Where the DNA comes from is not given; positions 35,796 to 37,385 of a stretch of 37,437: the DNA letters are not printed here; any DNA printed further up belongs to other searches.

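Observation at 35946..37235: GT51 transglycosylase domain without membrane anchor, fused to a ~230-aa domain of unknown function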

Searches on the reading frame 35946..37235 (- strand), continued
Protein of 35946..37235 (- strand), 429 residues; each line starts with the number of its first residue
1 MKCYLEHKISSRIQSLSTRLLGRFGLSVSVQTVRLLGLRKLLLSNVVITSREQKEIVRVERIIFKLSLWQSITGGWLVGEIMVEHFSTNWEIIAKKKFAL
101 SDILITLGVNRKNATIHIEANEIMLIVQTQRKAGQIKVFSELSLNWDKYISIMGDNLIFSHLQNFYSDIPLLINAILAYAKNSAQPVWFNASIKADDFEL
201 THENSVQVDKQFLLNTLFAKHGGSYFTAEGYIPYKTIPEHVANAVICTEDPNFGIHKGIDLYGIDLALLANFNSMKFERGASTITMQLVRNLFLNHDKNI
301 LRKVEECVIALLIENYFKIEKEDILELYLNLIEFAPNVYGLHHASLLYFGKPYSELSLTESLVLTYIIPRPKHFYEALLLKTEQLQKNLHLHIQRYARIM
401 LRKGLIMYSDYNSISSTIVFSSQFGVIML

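Call 52: search_protein_families(library=pfam, proteins=[L009:66-329:+, L009:366-1448:+, L009:1429-2193:+, L009:2199-5273:+, L009:5263-7440:+, L009:7437-7919:+, L009:7950-8873:+, L009:8879-10576:+, L009:11126-12319:+, L009:12316-13230:+], max_evalue=0.01)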
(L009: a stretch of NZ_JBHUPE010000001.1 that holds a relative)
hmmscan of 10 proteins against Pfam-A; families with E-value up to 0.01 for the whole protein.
L009:66-329:+ (87 aa): 1 family
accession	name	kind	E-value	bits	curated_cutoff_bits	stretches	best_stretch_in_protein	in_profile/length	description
PF14905.12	OMP_b-brl_3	-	3.2e-05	23.6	27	1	2-57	353-408/408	Outer membrane protein beta-barrel family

L009:366-1448:+ (360 aa): 2 families
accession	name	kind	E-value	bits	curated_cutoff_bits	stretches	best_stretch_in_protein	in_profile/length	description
PF06580.19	His_kinase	-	7.2e-17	61.9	25.2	1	159-236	2-80/81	Histidine kinase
PF06330.16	TRI5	-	0.009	15.4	25.2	0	91-201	144-249/362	Trichodiene synthase (TRI5)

L009:1429-2193:+ (254 aa): 2 families
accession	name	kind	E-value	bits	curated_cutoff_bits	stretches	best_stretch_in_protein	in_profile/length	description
PF04397.21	LytTR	-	4.8e-17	62.4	22.6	1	155-252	2-97/98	LytTr DNA-binding domain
PF00072.30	Response_reg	-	2e-10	41.3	30.2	1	3-112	1-110/111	Response regulator receiver domain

L009:2199-5273:+ (1024 aa): 3 families
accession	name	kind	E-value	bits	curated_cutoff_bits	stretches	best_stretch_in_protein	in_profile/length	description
PF04738.18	Lant_dehydr_N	-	1.3e-93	314.8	28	1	37-669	4-645/649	Lantibiotic dehydratase, N terminus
PF14028.11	Lant_dehydr_C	-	4.1e-59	201.3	24.4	1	747-1013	1-255/255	Lantibiotic biosynthesis dehydratase C-term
PF21100.3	MCM_C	-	0.0038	17.5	27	0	178-222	9-56/64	MCM protein C-terminal winged helix-turn-helix domain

L009:5263-7440:+ (725 aa): 12 families
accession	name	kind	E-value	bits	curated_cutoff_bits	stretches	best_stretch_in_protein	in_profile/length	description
PF03412.21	Peptidase_C39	-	1e-33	116.4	22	1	5-122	2-120/133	Peptidase C39 family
PF00005.33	ABC_tran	-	1.3e-28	100.8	25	1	502-652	1-137/137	ABC transporter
PF00664.28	ABC_membrane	-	1.4e-28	100.9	28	1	172-438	4-273/274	ABC transporter transmembrane region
PF02463.25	SMC_N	-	4.8e-09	36.4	40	1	511-694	23-211/220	RecF/RecN/SMC N terminal domain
PF13401.12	AAA_22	-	1.6e-05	25.6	27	1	512-671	5-109/130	AAA domain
PF02492.25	cobW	-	0.00012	22.2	20.7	1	514-564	2-53/180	CobW/HypB/UreG, nucleotide-binding domain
PF13555.12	AAA_29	-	0.00012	22.1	27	1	503-529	13-39/61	P-loop containing region of AAA domain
PF13304.12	AAA_21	-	0.00086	19.9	27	1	514-535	1-22/304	AAA domain, putative AbiEii toxin, Type IV TA system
PF13476.12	AAA_23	-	0.0011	20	27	1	503-531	13-38/201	AAA domain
PF03193.22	RsgA_GTPase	-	0.0025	18.1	30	1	506-534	101-128/174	RsgA GTPase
PF20720.3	nSTAND3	-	0.0028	17.8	27.2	1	511-566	16-70/155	Novel STAND NTPase 3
PF01935.23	DUF87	-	0.0051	17.4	23.2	0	515-547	26-59/220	Helicase HerA, central domain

L009:7437-7919:+ (160 aa): 0 families

L009:7950-8873:+ (307 aa): 1 family
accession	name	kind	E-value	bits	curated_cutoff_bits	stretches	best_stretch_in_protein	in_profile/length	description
PF00296.26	Bac_luciferase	-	1.4e-15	57.9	27.9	1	21-230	20-228/314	Luciferase-like monooxygenase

L009:8879-10576:+ (565 aa): 1 family
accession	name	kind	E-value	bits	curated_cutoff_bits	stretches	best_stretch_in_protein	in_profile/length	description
PF00912.28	Transgly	-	1.2e-43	149.1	27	1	359-505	13-157/178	Transglycosylase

L009:11126-12319:+ (397 aa): 1 family
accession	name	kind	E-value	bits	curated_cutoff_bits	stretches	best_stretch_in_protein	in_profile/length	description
PF05147.19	LANC_like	-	7.6e-33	114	23.2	1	22-392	3-349/350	Lanthionine synthetase C-like protein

L009:12316-13230:+ (304 aa): 1 family
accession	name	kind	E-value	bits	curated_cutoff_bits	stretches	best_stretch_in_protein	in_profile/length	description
PF00296.26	Bac_luciferase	-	7.2e-17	62.1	27.9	1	21-199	21-200/314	Luciferase-like monooxygenase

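Call 60: find_related_loci(query=A1, collection=metagenome_contigs, flank=10000)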
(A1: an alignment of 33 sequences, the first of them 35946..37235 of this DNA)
Query A1 (429 aa) in metagenome_contigs; peptide patterns used: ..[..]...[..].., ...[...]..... (x = any residue, [..] = any of these).
600 stretches matched a pattern (row limit reached: there are more); 584 encode a relative of the query (tblastn E <= 1e-3); the best 80 are kept; 80 distinct loci.
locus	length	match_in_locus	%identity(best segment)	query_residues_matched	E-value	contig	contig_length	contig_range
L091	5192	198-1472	38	1-427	3e-82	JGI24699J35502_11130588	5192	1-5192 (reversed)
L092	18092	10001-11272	38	9-429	2e-81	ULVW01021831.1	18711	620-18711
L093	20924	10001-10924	43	118-422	3e-64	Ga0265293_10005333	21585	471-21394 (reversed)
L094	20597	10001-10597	47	231-429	5e-50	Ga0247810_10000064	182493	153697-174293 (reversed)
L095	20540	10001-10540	44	245-424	5e-48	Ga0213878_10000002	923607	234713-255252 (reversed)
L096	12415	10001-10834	36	158-425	2e-41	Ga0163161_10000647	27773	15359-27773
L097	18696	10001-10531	45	237-414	8e-41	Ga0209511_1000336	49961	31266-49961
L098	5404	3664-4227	41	230-414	3e-40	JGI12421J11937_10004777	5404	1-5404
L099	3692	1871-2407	42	231-410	3e-39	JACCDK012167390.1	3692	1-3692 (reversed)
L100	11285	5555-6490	35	79-374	5e-39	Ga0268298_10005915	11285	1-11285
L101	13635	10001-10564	41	231-415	9e-39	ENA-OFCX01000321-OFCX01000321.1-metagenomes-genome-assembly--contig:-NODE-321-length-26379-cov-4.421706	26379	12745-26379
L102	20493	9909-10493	40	231-425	7e-38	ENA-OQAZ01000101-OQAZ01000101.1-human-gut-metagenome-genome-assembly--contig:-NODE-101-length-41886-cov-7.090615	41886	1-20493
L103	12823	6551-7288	35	165-427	7e-38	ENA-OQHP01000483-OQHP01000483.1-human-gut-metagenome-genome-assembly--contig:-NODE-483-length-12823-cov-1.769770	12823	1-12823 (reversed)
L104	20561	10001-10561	39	231-418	1e-37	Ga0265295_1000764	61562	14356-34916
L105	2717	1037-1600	38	231-419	1e-37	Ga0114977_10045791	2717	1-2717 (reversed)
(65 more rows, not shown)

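Call 64: search_protein_families(library=pfam, proteins=[L008:8831-10648:+, L094:8816-10600:+, L095:8855-10564:+, L096:9074-10867:+, L011:8930-10918:+, L014:8672-10663:+, L016:8672-10867:+, L021:8858-10780:+, L044:8690-10696:+, L010:8603-10900:+], max_evalue=0.1)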
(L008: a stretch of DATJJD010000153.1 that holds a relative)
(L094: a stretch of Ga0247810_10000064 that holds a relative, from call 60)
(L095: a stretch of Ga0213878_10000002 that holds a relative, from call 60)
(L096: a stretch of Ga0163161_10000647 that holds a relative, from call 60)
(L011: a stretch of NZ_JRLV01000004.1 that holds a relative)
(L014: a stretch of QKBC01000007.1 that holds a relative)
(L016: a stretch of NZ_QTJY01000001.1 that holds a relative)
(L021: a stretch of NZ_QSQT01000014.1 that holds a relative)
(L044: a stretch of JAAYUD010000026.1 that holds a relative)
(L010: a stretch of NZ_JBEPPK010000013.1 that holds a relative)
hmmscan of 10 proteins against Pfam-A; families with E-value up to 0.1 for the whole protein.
L008:8831-10648:+ (606 aa): 1 family
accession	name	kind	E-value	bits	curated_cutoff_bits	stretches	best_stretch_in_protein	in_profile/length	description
PF00912.28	Transgly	-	1.1e-47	162.1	27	1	400-550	12-160/178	Transglycosylase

L094:8816-10600:+ (595 aa): 2 families
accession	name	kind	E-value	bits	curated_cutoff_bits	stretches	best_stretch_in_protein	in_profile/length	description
PF00912.28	Transgly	-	3.2e-40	137.9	27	1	392-539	12-157/178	Transglycosylase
PF20612.3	SHOCT_2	-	0.0082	16.7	24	1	564-591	21-50/53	SHOCT domain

L095:8855-10564:+ (570 aa): 1 family
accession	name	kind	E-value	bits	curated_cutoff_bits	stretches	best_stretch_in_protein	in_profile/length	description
PF00912.28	Transgly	-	3e-41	141.2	27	1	375-514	22-159/178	Transglycosylase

L096:9074-10867:+ (598 aa): 1 family
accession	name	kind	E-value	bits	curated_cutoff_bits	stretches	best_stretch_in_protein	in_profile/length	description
PF00912.28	Transgly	-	5.7e-45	153.3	27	1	387-547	9-165/178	Transglycosylase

L011:8930-10918:+ (663 aa): 3 families
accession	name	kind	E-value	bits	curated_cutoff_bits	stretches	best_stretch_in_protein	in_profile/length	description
PF00912.28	Transgly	-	2e-44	151.6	27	1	437-585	13-159/178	Transglycosylase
PF05359.17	DUF748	-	2.2e-07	29.8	50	1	6-259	14-255/1037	Domain of Unknown Function (DUF748)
PF05170.20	AsmA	-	0.0014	17.9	29.8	1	14-134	5-135/607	AsmA family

L014:8672-10663:+ (664 aa): 3 families
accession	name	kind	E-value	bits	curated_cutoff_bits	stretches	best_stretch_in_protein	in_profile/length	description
PF00912.28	Transgly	-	6.4e-47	159.7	27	1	439-602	10-166/178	Transglycosylase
PF05359.17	DUF748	-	1.2e-06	27.3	50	1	15-234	13-224/1037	Domain of Unknown Function (DUF748)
PF05170.20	AsmA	-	2.3e-05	23.9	29.8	1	21-381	12-368/607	AsmA family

L016:8672-10867:+ (732 aa): 2 families
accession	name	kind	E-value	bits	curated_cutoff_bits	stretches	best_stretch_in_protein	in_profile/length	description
PF00912.28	Transgly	-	2.5e-43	148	27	1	438-587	10-157/178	Transglycosylase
PF05359.17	DUF748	-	0.00034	19.2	50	1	43-287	42-279/1037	Domain of Unknown Function (DUF748)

L021:8858-10780:+ (641 aa): 2 families
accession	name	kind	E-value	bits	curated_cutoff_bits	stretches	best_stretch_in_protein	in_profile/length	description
PF00912.28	Transgly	-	5.8e-44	150.1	27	1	426-597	11-175/178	Transglycosylase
PF05359.17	DUF748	-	0.00045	18.8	50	1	13-128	24-136/1037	Domain of Unknown Function (DUF748)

L044:8690-10696:+ (669 aa): 2 families
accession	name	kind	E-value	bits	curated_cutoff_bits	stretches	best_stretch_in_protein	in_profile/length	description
PF00912.28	Transgly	-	1.2e-41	142.6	27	1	426-583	5-159/178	Transglycosylase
PF05359.17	DUF748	-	0.013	14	50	1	6-137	12-144/1037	Domain of Unknown Function (DUF748)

L010:8603-10900:+ (766 aa): 3 families
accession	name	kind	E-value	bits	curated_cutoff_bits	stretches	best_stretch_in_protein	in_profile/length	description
PF00912.28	Transgly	-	4.8e-46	156.9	27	1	505-662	5-159/178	Transglycosylase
PF05359.17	DUF748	-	2.4e-05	23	50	1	57-193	14-144/1037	Domain of Unknown Function (DUF748)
PF13116.12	YhdP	-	0.00056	18.4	46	1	117-189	70-124/1224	YhdP protein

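Call 68: search_solved_structures(query=L001:11321-12313:+, max_evalue=0.01, show_alignments=0)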
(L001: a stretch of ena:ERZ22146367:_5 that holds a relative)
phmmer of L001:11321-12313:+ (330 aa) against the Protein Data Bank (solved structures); distinct sequences matched with E-value up to 0.01: 30.
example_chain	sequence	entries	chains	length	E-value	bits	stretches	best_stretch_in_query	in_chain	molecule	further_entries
5hea_A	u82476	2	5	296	4.7e-31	111.7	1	6-219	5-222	Putative glycosyltransferase (GalT1)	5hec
2z87_A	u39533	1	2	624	1.9e-26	96.5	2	8-112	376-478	Chondroitin synthase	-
2z86_A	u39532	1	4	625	1.9e-26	96.5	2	8-112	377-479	Chondroitin synthase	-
3bcv_A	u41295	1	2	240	5.4e-24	88.5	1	7-118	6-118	Putative glycosyltransferase protein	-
5tze_C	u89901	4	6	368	5.4e-18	68.8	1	7-220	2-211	Glycosyl transferase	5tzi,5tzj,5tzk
5tz8_A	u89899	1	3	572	1.6e-17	67.2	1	7-220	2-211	Glycosyl transferase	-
6h1j_A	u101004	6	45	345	4.5e-17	65.8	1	7-212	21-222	Probable ss-1,3-N-acetylglucosaminyltransferase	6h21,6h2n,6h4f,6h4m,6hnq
6p61_A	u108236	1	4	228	2.8e-15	59.8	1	6-233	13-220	Glycosyltransferase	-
3l7j_A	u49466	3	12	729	7e-14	55.3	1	7-148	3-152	Teichoic acid biosynthesis protein F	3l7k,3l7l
3l7i_A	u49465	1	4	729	7.1e-14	55.2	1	7-148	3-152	Teichoic acid biosynthesis protein F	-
3l7m_A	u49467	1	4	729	7.1e-14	55.2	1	7-148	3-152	Teichoic acid biosynthesis protein F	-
9omj_A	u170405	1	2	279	1.3e-13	54.4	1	7-154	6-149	Glycosyltransferase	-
9omm_A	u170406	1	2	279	1.4e-13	54.3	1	7-154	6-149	Glycosyltransferase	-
9omh_A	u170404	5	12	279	1.4e-13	54.3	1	7-154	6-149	Glycosyltransferase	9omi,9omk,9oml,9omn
8bz4_A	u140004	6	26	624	1.4e-13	54.3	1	3-120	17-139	Glycosyltransferase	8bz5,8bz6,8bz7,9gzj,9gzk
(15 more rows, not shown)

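Call 71: find_encoding_contigs(protein=P0111, flank=10000, max_places=1)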
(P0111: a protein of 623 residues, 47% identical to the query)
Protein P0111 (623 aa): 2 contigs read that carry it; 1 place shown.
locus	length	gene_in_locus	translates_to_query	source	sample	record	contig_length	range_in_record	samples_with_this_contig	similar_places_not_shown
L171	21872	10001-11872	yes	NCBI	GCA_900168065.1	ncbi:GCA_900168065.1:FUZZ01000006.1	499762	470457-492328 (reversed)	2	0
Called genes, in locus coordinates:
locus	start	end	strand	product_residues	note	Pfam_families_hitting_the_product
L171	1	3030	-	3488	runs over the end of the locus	PF00668:Condensation, PF00501:AMP-binding, PF00550:PP-binding, PF00668:Condensation, PF00501:AMP-binding, PF13193:AMP-binding_C, PF00550:PP-binding, PF00668:Condensation, +2 more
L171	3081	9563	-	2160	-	PF00501:AMP-binding, PF13193:AMP-binding_C (faint), PF00550:PP-binding, PF00668:Condensation, PF00501:AMP-binding, PF00550:PP-binding, PF00668:Condensation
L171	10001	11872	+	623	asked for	PF00912:Transgly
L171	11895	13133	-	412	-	PF11051:Mannosyl_trans3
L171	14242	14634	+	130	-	PF10000:ACT_3, PF13840:ACT_7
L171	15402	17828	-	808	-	PF01804:Penicil_amidase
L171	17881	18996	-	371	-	PF00155:Aminotran_1_2, PF01053:Cys_Met_Meta_PP (weak)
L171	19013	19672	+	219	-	PF06175:MiaE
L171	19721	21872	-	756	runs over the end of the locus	PF01734:Patatin, PF19143:Omp85_2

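Call 72: find_encoding_contigs(protein=P0096, flank=10000, max_places=1)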
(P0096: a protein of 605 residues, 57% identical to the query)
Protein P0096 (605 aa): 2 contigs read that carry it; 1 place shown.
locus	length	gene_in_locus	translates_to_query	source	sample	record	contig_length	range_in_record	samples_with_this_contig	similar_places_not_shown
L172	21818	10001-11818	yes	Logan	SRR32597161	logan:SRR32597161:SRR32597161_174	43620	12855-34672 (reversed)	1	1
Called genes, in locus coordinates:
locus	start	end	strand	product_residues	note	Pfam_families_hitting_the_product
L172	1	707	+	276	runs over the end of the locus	PF01618:MotA_ExbB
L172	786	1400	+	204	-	PF02472:ExbD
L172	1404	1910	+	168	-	PF02472:ExbD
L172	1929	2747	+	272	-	PF28545:1TM_TonB_rel, PF03544:TonB_C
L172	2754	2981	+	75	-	-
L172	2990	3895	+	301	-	PF12849:PBP_like_2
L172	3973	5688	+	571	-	PF13424:TPR_12 (faint), PF25062:ARM_TT21_N (faint), PF13428:TPR_14 (faint), PF13432:TPR_16 (faint), PF14559:TPR_19 (faint), PF23914:TPR_CcmH_CycH (faint), PF13431:TPR_17 (faint), PF13181:TPR_8 (weak), +2 more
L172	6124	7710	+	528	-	PF03412:Peptidase_C39, PF07884:VKOR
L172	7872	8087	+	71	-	-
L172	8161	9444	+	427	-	-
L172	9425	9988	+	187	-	PF02557:VanY (weak)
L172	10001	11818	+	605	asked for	PF00912:Transgly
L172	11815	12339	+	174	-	-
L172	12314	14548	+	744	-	PF03412:Peptidase_C39, PF00664:ABC_membrane, PF00005:ABC_tran, PF02463:SMC_N (faint)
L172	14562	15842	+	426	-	PF26002:Beta-barrel_AprE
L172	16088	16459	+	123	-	PF00507:Oxidored_q4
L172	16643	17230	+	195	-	PF01058:Oxidored_q6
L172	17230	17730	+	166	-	PF00329:Complex1_30kDa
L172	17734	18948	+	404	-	PF00346:Complex1_49kDa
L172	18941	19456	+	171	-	PF01257:2Fe-2S_thioredx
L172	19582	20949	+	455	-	PF01512:Complex1_51K, PF10589:NADH_4Fe-4S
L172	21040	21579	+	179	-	PF10543:ORF6N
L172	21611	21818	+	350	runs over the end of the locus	PF00111:Fer2, PF13510:Fer2_4, PF10588:NADH-G_4Fe-4S_3, PF22117:Fer4_Nqo3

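Call 73: find_encoding_contigs(protein=P0119, flank=10000, max_places=1)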
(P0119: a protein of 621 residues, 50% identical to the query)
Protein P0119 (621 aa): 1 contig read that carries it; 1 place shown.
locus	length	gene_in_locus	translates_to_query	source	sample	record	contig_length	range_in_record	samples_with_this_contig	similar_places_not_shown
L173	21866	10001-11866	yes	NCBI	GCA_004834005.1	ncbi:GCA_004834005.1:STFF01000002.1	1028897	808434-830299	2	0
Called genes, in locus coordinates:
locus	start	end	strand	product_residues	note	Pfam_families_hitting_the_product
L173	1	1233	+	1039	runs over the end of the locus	PF13620:CarboxypepD_reg, PF13715:CarbopepD_reg_2, PF07715:Plug, PF00593:TonB_dep_Rec_b-barrel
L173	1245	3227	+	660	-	PF14322:SusD-like_3, PF07980:SusD_RagB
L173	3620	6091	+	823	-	PF13620:CarboxypepD_reg, PF13715:CarbopepD_reg_2, PF14905:OMP_b-brl_3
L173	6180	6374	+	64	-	-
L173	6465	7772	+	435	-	PF04055:Radical_SAM, PF13353:Fer4_12 (weak)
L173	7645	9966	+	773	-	PF03412:Peptidase_C39, PF00664:ABC_membrane, PF09818:ABC_ATPase (faint), PF00005:ABC_tran, PF02463:SMC_N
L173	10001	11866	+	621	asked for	PF00912:Transgly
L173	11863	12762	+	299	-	PF01522:Polysacc_deac_1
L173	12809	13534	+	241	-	-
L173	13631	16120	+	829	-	PF13620:CarboxypepD_reg, PF13715:CarbopepD_reg_2, PF22904:NOMO1-like_2nd (faint), PF14905:OMP_b-brl_3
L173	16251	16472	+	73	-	-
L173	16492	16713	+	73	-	-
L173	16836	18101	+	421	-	PF04055:Radical_SAM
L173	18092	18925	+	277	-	-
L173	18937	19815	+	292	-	-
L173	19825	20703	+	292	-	-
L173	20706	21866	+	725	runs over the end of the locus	PF03412:Peptidase_C39, PF00664:ABC_membrane, PF00005:ABC_tran, PF02463:SMC_N (faint)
